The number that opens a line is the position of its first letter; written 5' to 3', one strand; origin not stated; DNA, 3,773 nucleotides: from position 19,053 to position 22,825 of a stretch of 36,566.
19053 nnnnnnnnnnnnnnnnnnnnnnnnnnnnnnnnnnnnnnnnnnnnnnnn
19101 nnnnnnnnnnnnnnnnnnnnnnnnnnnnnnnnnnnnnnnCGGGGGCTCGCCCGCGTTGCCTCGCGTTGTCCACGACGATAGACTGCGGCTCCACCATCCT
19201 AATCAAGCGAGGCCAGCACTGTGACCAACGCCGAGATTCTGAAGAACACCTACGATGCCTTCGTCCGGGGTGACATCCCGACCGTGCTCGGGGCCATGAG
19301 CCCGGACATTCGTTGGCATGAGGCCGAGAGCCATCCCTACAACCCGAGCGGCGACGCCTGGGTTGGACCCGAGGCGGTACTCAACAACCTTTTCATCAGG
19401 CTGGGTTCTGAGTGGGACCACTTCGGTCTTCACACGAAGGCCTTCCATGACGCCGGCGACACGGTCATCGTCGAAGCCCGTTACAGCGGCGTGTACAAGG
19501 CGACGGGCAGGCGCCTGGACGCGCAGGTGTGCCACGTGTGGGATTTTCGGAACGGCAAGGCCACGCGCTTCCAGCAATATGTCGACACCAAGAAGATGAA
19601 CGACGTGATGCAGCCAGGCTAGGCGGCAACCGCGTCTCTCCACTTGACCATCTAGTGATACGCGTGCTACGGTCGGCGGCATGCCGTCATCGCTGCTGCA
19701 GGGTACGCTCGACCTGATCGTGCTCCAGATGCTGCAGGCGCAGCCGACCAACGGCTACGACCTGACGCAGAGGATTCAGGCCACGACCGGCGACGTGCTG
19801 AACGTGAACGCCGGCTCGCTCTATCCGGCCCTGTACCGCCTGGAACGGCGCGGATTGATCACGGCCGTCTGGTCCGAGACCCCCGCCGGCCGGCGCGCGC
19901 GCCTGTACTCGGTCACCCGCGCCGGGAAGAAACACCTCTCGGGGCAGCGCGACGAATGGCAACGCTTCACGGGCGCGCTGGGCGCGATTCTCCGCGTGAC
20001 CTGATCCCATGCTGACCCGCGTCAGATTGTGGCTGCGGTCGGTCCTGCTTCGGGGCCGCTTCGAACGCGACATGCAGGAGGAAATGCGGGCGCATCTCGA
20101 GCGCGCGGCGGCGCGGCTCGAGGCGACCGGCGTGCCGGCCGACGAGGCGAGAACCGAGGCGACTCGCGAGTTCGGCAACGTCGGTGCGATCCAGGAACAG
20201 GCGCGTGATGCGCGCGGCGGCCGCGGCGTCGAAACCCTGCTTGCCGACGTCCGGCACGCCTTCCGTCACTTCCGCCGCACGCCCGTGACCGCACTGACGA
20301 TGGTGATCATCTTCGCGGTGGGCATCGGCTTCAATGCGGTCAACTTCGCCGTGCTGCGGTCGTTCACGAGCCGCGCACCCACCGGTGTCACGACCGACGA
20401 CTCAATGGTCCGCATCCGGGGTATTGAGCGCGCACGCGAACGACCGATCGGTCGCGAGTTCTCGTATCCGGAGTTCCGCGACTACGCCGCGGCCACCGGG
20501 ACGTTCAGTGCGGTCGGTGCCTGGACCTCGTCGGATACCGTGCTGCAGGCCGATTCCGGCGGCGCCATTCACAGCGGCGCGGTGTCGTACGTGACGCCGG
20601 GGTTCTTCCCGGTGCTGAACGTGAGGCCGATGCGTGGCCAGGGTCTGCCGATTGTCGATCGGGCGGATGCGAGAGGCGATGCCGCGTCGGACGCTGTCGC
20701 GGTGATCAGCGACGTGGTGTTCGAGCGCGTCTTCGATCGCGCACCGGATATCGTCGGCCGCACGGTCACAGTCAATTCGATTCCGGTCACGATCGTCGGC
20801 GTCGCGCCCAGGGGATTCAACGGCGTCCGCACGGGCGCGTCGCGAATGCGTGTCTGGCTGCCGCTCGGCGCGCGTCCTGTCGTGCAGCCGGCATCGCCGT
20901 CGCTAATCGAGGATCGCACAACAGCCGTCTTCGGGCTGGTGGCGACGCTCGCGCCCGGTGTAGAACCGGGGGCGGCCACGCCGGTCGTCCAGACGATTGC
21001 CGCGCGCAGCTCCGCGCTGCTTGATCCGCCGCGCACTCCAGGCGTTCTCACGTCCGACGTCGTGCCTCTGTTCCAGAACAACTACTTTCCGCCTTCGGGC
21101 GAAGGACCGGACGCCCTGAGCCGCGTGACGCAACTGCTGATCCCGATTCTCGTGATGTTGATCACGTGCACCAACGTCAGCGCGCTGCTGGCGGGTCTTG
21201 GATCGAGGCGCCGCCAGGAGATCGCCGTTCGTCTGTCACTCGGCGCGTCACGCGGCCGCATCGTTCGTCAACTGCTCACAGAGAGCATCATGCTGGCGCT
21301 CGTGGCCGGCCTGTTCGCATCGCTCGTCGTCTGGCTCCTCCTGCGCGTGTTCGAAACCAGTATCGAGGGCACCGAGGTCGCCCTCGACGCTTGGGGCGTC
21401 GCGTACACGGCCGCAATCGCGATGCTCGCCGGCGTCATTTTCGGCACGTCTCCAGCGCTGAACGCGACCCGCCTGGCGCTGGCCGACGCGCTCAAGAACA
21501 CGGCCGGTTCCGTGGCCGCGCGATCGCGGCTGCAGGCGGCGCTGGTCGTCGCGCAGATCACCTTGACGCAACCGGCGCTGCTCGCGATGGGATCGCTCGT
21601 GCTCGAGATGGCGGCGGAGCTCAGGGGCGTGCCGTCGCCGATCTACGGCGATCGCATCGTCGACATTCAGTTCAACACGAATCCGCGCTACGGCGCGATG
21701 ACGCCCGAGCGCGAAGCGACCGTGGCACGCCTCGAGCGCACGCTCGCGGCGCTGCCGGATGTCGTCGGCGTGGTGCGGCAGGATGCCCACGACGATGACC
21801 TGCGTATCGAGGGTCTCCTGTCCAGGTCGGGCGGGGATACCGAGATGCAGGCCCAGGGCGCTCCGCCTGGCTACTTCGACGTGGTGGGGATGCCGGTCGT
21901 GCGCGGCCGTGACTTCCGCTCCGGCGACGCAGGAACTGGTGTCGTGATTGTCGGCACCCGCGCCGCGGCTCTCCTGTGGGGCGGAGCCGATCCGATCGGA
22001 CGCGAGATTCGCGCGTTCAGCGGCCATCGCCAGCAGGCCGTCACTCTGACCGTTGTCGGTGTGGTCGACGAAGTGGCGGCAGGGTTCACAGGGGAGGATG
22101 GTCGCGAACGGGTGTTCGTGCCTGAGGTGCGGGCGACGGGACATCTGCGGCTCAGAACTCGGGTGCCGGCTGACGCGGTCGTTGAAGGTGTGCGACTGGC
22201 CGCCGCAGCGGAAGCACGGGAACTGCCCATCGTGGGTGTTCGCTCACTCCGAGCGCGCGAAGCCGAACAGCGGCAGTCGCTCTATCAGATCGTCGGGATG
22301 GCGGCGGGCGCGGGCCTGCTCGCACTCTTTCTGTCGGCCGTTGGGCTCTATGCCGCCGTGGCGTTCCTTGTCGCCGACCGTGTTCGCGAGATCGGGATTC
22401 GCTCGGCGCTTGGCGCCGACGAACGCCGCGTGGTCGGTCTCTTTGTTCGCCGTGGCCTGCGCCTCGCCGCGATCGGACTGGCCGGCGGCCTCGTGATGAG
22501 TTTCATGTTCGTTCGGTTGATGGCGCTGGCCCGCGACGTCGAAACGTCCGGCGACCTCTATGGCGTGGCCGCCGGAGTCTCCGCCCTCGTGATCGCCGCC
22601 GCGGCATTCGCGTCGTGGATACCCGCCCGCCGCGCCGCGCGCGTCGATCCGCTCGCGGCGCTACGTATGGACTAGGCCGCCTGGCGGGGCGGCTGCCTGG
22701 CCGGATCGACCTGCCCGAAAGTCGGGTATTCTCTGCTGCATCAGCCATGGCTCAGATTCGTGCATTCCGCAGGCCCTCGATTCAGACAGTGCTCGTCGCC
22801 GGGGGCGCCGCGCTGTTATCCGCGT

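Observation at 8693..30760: Recurrent GGRGG(R/Q)AGG low-complexity modules inserted in four unrelated exported proteins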

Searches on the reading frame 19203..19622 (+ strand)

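Call 8: search_protein_families(library=pfam, proteins=[window:19203-19622:+])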
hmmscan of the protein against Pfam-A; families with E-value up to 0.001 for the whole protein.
window:19203-19622:+ (139 aa): 1 family
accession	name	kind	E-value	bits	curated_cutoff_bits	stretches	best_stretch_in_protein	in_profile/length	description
PF12680.13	SnoaL_2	-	1.9e-15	57.8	27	1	16-122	4-101/102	SnoaL-like domain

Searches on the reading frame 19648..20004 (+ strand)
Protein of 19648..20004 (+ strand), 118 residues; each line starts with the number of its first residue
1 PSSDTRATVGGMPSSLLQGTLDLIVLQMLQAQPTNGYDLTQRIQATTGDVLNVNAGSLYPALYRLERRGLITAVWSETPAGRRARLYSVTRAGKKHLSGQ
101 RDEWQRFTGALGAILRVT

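Call 8: search_protein_families(library=pfam, proteins=[window:19648-20004:+])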
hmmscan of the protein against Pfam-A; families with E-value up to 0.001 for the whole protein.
window:19648-20004:+ (118 aa): 1 family
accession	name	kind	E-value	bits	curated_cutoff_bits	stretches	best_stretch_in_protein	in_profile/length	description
PF03551.20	PadR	-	2.4e-20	72.7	27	1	25-97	1-73/75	Transcriptional regulator PadR-like family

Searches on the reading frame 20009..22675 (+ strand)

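Call 8: search_protein_families(library=pfam, proteins=[window:20009-22675:+])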
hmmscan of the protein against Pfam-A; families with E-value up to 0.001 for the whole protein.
window:20009-22675:+ (888 aa): 2 families
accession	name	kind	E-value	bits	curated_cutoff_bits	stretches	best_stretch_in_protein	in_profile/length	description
PF12704.14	MacB_PCD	-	4.7e-29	102.6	27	2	535-714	23-179/207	MacB-like periplasmic core domain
PF02687.27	FtsX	-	3.2e-23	82.5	25.5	2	768-881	3-120/120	FtsX-like permease C-terminal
